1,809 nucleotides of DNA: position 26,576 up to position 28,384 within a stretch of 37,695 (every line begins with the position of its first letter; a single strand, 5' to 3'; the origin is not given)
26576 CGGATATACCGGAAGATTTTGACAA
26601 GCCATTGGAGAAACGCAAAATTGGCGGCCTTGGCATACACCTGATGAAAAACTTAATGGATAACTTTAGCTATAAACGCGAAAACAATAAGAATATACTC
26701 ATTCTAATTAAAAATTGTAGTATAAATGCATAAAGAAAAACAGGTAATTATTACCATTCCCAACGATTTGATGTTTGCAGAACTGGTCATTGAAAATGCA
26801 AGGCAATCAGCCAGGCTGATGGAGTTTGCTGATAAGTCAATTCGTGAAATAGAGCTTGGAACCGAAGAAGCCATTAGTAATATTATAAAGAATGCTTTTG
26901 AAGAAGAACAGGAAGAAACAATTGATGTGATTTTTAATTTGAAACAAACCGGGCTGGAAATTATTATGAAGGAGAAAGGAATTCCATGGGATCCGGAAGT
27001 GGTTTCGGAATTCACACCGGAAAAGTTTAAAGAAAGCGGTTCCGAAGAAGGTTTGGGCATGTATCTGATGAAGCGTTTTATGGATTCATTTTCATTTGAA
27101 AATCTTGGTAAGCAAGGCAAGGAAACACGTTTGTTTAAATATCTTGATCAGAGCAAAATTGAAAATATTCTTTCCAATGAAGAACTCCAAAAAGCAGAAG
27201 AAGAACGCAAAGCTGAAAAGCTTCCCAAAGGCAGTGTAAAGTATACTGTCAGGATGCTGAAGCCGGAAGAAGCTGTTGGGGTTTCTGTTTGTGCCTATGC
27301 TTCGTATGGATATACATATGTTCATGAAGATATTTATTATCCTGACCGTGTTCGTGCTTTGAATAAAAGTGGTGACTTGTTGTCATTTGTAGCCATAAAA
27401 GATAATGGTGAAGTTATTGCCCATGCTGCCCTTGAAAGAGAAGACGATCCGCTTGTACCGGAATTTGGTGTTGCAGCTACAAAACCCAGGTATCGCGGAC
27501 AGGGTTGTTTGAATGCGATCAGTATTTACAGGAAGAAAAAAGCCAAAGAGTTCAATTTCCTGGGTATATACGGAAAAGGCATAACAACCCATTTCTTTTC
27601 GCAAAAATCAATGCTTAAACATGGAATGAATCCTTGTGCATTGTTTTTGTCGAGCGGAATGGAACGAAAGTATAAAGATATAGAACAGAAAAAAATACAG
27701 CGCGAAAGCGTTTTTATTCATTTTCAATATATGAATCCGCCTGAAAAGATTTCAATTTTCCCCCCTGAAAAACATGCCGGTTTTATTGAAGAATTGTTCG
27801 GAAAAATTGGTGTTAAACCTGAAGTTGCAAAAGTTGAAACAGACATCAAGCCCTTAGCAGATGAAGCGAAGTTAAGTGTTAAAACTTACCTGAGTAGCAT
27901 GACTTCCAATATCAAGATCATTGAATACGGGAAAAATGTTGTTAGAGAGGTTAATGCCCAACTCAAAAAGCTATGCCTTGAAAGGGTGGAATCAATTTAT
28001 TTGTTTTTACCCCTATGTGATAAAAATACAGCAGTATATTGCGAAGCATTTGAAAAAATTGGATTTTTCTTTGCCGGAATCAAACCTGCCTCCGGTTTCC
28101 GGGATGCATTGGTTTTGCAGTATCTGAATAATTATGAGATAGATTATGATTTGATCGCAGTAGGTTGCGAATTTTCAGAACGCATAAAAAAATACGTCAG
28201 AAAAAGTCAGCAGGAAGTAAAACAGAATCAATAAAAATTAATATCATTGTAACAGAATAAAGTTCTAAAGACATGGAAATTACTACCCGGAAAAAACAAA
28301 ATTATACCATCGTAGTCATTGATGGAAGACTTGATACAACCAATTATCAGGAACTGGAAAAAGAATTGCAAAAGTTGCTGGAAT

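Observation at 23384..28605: Complete partner-switching cassette with no sigma factor, facing a nucleotide cyclase operon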

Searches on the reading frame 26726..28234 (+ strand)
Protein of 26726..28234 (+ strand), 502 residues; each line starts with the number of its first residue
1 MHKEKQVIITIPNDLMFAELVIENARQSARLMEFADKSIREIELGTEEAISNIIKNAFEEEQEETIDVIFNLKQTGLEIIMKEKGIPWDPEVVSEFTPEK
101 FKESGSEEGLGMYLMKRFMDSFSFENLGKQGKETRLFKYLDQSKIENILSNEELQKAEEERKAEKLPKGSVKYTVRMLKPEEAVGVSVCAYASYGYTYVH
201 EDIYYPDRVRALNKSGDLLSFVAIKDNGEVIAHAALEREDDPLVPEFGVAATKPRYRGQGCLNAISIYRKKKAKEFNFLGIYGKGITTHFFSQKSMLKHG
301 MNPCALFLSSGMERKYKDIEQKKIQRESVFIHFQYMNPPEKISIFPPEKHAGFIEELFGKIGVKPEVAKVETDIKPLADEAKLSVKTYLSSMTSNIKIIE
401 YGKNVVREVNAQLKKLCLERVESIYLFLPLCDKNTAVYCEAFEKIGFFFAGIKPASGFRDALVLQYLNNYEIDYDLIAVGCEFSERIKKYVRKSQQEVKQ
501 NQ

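Call 3: search_protein_families(library=pfam, proteins=[window:26726-28234:+], max_evalue=0.01)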
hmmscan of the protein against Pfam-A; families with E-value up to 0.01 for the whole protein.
window:26726-28234:+ (502 aa): 3 families
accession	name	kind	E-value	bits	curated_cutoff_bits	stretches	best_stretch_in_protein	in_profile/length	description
PF13581.12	HATPase_c_2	-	5.1e-17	62.5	27.4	1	17-137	7-126/127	Histidine kinase-like ATPase domain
PF02518.31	HATPase_c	-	9.8e-07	29.6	26.4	1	46-121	6-90/111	Histidine kinase-, DNA gyrase B-, and HSP90-like ATPase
PF00583.31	Acetyltransf_1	-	0.008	16.9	20.7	0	205-260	21-75/116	Acetyltransferase (GNAT) family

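Call 6: search_protein_families(library=ncbifam, proteins=[window:26726-28234:+], max_evalue=0.01)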
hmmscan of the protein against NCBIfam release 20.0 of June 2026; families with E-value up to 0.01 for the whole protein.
window:26726-28234:+ (502 aa): 4 families
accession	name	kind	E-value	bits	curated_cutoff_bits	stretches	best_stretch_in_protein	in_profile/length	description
NF003144.0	PRK04069.1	equivalog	3.9e-14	52.3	145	1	3-147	4-150/161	anti-sigma B factor RsbW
TIGR01924.1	rsbW_low_gc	equivalog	9.9e-12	44.6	155.05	1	6-148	7-151/159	anti-sigma B factor RsbW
TIGR01925.2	spIIAB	equivalog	1.5e-08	34.6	135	1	34-139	30-135/137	anti-sigma F factor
NF008298.1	PRK11086.1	subfamily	0.0042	15.6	520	1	50-120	428-501/529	DcuS/MalK family sensor histidine kinase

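Call 7: search_solved_structures(query=window:26726-28234:+, max_evalue=1, show_alignments=2)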
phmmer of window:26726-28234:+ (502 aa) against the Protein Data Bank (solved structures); distinct sequences matched with E-value up to 1: 5.
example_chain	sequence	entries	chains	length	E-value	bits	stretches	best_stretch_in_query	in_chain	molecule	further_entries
6m36_A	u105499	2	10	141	2e-08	36.7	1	30-140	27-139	Serine-protein kinase RsbW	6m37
1til_A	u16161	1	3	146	0.11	14.4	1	38-144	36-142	Anti-sigma F factor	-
3kc2_A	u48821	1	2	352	0.11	14.4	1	440-492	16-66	Uncharacterized protein YKR070W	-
1l0o_A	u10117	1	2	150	0.16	13.9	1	38-144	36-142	Anti-sigma F factor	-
3rf6_A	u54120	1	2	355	0.25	13.3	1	441-492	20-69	Uncharacterized protein YKR070W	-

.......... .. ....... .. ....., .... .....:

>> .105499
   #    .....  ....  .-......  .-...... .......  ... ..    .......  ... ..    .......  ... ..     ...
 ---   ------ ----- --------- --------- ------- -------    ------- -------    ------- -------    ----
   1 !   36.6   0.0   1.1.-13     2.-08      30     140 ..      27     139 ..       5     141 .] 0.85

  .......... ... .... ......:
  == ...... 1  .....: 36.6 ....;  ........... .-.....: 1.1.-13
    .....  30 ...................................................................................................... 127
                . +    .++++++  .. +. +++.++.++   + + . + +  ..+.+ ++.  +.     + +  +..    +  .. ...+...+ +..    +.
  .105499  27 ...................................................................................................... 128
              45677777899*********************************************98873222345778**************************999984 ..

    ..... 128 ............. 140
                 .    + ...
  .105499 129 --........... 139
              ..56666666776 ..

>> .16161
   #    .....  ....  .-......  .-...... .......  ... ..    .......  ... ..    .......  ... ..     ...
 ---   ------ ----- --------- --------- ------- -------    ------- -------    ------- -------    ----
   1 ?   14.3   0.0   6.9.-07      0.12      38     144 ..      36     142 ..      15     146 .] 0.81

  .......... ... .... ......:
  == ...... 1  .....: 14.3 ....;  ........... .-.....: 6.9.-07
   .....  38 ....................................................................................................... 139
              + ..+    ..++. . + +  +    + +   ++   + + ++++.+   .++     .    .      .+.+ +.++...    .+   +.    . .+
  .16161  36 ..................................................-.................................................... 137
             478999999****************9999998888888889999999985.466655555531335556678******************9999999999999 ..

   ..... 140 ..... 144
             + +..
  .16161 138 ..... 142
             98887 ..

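Call 8: find_homologous_proteins(query=window:26726-28234:+, max_evalue=0.001)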
Query window:26726-28234:+ (502 aa): 200 proteins with E <= 0.001 among 8000 candidates; the best 120 are listed.
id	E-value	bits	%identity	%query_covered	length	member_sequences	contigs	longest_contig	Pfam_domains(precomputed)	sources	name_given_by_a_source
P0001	0.0e+0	1114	100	100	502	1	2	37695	PF13581.13,PF02518.32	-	-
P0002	1.2e-208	712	79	78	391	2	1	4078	-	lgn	-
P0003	2.2e-198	678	61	97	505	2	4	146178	PF13581.13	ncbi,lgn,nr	ncbi:MAG: ATP-binding protein [Bacteroidales bacterium]|nr:ATP-binding protein [Bacteroidales bacter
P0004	9.5e-188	643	58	97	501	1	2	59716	PF13581.13,PF00583.32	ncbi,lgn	-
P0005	2.2e-183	628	56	98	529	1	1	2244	PF13581.13,PF00583.32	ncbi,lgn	-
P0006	9.4e-182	623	56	98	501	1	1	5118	PF13581.13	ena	-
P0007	1.0e-178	613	55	98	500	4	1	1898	PF13581.13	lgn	-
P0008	3.8e-177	608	54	98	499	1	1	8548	PF13581.13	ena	-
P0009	5.0e-177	607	54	98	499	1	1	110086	PF13581.13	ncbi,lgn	-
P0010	2.3e-176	605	55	98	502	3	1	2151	PF13581.13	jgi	jgi:anti-sigma regulatory factor (Ser/Thr protein kinase)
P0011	4.6e-175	601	54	99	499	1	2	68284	PF13581.13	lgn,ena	-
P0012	2.6e-174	599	55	99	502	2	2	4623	PF13581.13,PF00583.32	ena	-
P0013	7.3e-173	594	56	98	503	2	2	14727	PF13581.13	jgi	jgi:anti-sigma regulatory factor (Ser/Thr protein kinase)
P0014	2.3e-170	586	54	100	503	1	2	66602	PF13581.13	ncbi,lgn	-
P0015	8.4e-170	584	54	96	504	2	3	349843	PF13581.13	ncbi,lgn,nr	ncbi:MAG: ATP-binding protein [Bacteroidales bacterium]|nr:ATP-binding protein [Bacteroidales bacter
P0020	7.0e-157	541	49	99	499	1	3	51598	PF13581.13,PF00583.32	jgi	-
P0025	2.4e-148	513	48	98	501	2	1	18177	PF13581.13,PF00583.32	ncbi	ncbi:GNAT family N-acetyltransferase [Bacteroidota bacterium]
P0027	4.2e-146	506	48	97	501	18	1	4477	PF13673.14,PF13581.13,PF00583.32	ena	-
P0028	4.6e-146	505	45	97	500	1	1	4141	PF13581.13,PF00583.32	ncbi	-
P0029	7.6e-146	505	47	98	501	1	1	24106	PF13581.13,PF00583.32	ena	-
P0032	4.9e-143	495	47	98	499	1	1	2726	PF13581.13,PF00583.32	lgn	-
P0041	5.9e-137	475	46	97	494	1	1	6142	PF13581.13,PF00583.32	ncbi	-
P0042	1.1e-136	474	45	100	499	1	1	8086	PF13673.14,PF13581.13,PF00583.32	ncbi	-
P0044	3.6e-136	473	45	97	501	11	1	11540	PF13581.13,PF00583.32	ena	-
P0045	2.2e-133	464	44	97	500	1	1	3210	PF13673.14,PF13508.14,PF13581.13,PF00583.32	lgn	-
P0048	7.5e-131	455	47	93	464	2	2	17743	PF13581.13,PF00583.32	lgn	-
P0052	9.6e-127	442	43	97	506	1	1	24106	PF13302.14,PF13581.13,PF00583.32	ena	-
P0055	4.0e-124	433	42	98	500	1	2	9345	PF13581.13,PF00583.32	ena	-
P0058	1.7e-123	431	43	98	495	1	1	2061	PF13673.14,PF13581.13,PF00583.32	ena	-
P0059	5.8e-122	426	41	99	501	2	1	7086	PF13581.13,PF02518.32,PF00583.32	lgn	-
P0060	2.3e-119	417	41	98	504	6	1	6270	PF13508.14,PF13581.13,PF00583.32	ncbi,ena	-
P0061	1.7e-115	405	40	97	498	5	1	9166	PF13673.14,PF13581.13,PF00583.32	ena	-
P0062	1.8e-114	401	40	99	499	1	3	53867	PF13673.14,PF13581.13,PF00583.32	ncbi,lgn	-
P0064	2.1e-114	401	39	98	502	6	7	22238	PF13581.13,PF02518.32,PF00583.32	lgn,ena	-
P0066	3.8e-111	390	40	97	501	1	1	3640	PF13673.14,PF13581.13,PF00583.32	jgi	jgi:anti-sigma regulatory factor (Ser/Thr protein kinase)/GNAT superfamily N-acetyltransferase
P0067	1.0e-110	389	38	99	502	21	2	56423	PF13581.13,PF00583.32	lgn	-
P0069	3.5e-108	380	41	97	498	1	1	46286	PF13673.14,PF13581.13,PF00583.32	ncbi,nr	ncbi:MAG: GNAT family N-acetyltransferase [Nitrospirae bacterium]|nr:GNAT family N-acetyltransferase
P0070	6.8e-108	380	40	97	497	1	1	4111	PF13673.14,PF13581.13,PF00583.32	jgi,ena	-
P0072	1.6e-105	372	41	98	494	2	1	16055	PF13673.14,PF13581.13,PF00583.32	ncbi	-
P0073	7.6e-105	369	40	98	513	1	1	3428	PF13673.14,PF13302.14,PF13581.13,PF00583.32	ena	-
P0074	1.5e-104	368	40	97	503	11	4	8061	PF13581.13,PF00583.32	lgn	-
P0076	2.6e-104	368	38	98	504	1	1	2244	PF13581.13,PF00583.32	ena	-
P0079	5.9e-104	367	38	98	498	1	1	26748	PF13581.13,PF00583.32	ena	-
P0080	8.9e-104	366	38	97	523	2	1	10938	PF13673.14,PF13581.13,PF00583.32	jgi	jgi:anti-sigma regulatory factor (Ser/Thr protein kinase)/GNAT superfamily N-acetyltransferase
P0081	1.7e-102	362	38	97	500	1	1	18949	PF13581.13,PF00583.32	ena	-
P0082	2.6e-102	361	39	96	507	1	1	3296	PF13673.14,PF13581.13,PF00583.32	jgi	jgi:serine/threonine-protein kinase RsbW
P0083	8.1e-102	360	41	97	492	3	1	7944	PF13581.13,PF00583.32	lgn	-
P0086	1.5e-99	352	39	96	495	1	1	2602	PF13673.14,PF13581.13,PF00583.32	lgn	-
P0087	3.1e-99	351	36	98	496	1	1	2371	PF13581.13,PF00583.32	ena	-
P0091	5.8e-97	344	36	99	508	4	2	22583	PF13581.13,PF02518.32,PF00583.32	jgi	-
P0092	6.7e-97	343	38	92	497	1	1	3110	PF13673.14,PF13581.13,PF00583.32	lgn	-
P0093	2.7e-96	341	36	97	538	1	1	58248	PF13581.13,PF00583.32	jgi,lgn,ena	-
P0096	1.5e-95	339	38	96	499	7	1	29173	PF13581.13,PF00583.32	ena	-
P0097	2.1e-95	338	36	96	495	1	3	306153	PF13581.13,PF00583.32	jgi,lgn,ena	-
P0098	5.3e-95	337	36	98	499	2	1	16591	PF13581.13,PF00583.32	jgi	jgi:anti-sigma regulatory factor (Ser/Thr protein kinase)/RimJ/RimL family protein N-acetyltransfera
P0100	2.5e-94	335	37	97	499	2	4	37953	PF13581.13,PF00583.32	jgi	-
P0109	6.3e-93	330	38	97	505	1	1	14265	PF13673.14,PF13302.14,PF13508.14,PF13581.13,PF00583.32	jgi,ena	-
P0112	3.6e-92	328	36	98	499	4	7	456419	PF13581.13,PF00583.32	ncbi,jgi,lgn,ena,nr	ncbi:MAG TPA: ATP-binding protein [Kiritimatiellia bacterium]|nr:ATP-binding protein [Kiritimatielli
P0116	6.3e-92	327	36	97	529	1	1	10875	PF13508.14,PF13581.13,PF00583.32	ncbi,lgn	-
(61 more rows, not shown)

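Call 10: find_encoding_contigs(protein=P0003, flank=10000, max_places=2)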
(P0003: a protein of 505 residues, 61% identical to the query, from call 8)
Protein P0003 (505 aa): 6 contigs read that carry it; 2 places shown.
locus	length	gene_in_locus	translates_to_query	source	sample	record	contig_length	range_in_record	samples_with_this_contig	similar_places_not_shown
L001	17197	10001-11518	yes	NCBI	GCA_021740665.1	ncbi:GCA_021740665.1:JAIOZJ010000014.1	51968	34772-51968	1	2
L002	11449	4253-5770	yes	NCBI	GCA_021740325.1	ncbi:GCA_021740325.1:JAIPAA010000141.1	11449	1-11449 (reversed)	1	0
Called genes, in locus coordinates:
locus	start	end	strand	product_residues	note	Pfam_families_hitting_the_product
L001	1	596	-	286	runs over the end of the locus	-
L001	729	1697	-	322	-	PF00881:Nitroreductase (faint)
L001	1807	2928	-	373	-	PF12833:HTH_18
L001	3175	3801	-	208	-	PF13473:Cupredoxin_1 (weak), PF00127:Copper-bind, PF18962:Por_Secre_tail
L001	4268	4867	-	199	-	PF04138:GtrA_DPMS_TM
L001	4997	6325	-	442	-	PF09603:Fib_succ_major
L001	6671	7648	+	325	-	PF09084:NMT1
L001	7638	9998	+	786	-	PF02743:dCache_1, PF22673:MCP-like_PDC_1, PF00672:HAMP, PF07228:SpoIIE, PF13581:HATPase_c_2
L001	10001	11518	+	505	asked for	PF13581:HATPase_c_2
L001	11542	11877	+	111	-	PF01740:STAS, PF13466:STAS_2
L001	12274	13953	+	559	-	PF00144:Beta-lactamase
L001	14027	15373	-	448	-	PF00078:RVT_1, PF08388:GIIM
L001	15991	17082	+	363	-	PF13784:Fic_N, PF02661:Fic, PF21248:SoFic-like_C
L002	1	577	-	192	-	?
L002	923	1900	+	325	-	PF09084:NMT1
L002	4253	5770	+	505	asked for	PF13581:HATPase_c_2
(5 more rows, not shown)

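Call 11: find_encoding_contigs(protein=P0015, flank=10000, max_places=2)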
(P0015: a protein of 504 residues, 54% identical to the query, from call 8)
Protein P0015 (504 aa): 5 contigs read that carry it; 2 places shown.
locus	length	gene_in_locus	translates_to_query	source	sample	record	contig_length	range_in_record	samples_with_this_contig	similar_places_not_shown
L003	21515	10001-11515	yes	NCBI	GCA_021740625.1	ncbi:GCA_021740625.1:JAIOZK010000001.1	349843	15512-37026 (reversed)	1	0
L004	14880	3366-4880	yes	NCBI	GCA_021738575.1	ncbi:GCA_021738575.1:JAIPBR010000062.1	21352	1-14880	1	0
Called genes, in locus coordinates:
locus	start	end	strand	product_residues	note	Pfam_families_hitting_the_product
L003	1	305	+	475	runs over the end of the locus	PF18962:Por_Secre_tail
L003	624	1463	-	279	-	-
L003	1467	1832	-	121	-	PF01219:DAGK_prokar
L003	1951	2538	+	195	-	PF07638:Sigma70_ECF (weak), PF04542:Sigma70_r2, PF08281:Sigma70_r4_2 (weak)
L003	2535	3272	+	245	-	PF14559:TPR_19 (faint), PF00515:TPR_1 (faint), PF07719:TPR_2 (faint), PF13174:TPR_6 (faint), PF12895:ANAPC3 (faint), PF13432:TPR_16 (faint), PF25062:ARM_TT21_N (faint)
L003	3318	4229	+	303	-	PF00294:PfkB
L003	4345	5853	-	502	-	PF02335:Cytochrom_C552, PF14522:Cytochrome_C7 (faint)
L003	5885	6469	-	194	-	PF03264:Cytochrom_NNT, PF09699:Paired_CXXCH_1 (faint)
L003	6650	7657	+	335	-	PF09084:NMT1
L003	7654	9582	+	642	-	PF02743:dCache_1, PF22673:MCP-like_PDC_1, PF22572:GPR158_179_EC (faint), PF00672:HAMP, PF07228:SpoIIE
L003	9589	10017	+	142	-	PF13581:HATPase_c_2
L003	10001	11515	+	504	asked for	PF13581:HATPase_c_2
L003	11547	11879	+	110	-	PF01740:STAS, PF13466:STAS_2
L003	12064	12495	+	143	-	PF00254:FKBP_C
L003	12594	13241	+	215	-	PF00211:Guanylate_cyc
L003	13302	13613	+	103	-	-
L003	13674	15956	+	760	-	PF13620:CarboxypepD_reg, PF13715:CarbopepD_reg_2, PF07715:Plug, PF00593:TonB_dep_Rec_b-barrel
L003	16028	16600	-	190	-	PF00801:PKD (faint), PF18911:PKD_4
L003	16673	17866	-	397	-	PF01244:Peptidase_M19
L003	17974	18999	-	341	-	PF00288:GHMP_kinases_N, PF08544:GHMP_kinases_C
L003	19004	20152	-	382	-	PF13439:Glyco_transf_4 (weak), PF00534:Glycos_transf_1, PF13692:Glyco_trans_1_4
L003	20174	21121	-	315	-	PF00535:Glycos_transf_2, PF10111:Glyco_tranf_2_2, PF13641:Glyco_tranf_2_3 (weak)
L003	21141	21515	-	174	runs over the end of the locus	PF13858:DUF4199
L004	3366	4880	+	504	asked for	PF13581:HATPase_c_2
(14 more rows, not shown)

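Call 12: find_encoding_contigs(protein=P0112, flank=10000, max_places=2)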
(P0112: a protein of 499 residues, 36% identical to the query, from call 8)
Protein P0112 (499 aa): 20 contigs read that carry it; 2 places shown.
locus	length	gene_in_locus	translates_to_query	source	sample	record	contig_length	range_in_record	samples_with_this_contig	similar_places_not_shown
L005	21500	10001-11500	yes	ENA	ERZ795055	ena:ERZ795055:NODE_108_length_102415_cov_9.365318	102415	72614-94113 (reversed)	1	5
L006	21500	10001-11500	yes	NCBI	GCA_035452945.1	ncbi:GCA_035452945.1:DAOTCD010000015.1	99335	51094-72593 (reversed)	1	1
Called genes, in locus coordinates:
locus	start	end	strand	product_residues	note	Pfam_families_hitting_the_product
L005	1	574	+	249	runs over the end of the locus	-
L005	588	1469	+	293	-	PF07719:TPR_2 (faint), PF13181:TPR_8 (faint), PF13428:TPR_14 (faint), PF14559:TPR_19, PF13431:TPR_17 (faint), PF13424:TPR_12 (weak)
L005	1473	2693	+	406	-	PF13431:TPR_17 (faint), PF23914:TPR_CcmH_CycH (faint), PF00515:TPR_1 (faint), PF07719:TPR_2 (faint), PF13174:TPR_6 (faint), PF13176:TPR_7 (faint), PF13432:TPR_16, PF14559:TPR_19, +6 more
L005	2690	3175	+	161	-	-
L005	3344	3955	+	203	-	-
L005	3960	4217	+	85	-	-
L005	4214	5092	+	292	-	-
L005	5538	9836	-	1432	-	PF03160:Calx-beta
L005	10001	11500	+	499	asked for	PF13581:HATPase_c_2, PF00583:Acetyltransf_1 (faint)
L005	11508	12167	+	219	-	PF01551:Peptidase_M23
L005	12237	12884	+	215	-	PF02592:Vut_1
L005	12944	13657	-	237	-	PF14622:Ribonucleas_3_3, PF00636:Ribonuclease_3, PF00035:dsrm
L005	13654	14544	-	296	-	PF02899:Phage_int_SAM_1, PF13495:Phage_int_SAM_4 (weak), PF00589:Phage_integrase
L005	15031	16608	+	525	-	PF18884:TSP3_bac (faint)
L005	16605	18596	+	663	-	-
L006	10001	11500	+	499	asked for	PF13581:HATPase_c_2, PF00583:Acetyltransf_1 (faint)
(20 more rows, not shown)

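Call 13: find_encoding_contigs(protein=P0097, flank=10000, max_places=2)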
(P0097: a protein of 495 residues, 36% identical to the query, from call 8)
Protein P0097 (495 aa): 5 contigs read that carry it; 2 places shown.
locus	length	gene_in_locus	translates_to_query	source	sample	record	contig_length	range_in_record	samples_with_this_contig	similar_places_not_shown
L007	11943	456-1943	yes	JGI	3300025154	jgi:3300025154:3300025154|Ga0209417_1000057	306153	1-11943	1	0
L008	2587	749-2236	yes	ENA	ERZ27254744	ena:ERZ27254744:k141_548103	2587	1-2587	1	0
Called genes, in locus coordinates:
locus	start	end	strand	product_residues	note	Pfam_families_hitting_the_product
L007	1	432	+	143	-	?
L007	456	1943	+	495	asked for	PF13581:HATPase_c_2, PF00583:Acetyltransf_1 (weak)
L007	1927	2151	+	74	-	-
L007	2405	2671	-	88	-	-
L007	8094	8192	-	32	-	-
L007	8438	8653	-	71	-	-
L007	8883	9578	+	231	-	PF00215:OMPdecase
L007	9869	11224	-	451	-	PF02878:PGM_PMM_I, PF02879:PGM_PMM_II, PF02880:PGM_PMM_III, PF00408:PGM_PMM_IV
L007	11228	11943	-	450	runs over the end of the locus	PF02878:PGM_PMM_I, PF02879:PGM_PMM_II, PF02880:PGM_PMM_III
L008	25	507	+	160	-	PF01609:DDE_Tnp_1 (weak), PF13701:DDE_Tnp_1_4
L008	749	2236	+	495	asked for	PF13581:HATPase_c_2, PF00583:Acetyltransf_1 (weak)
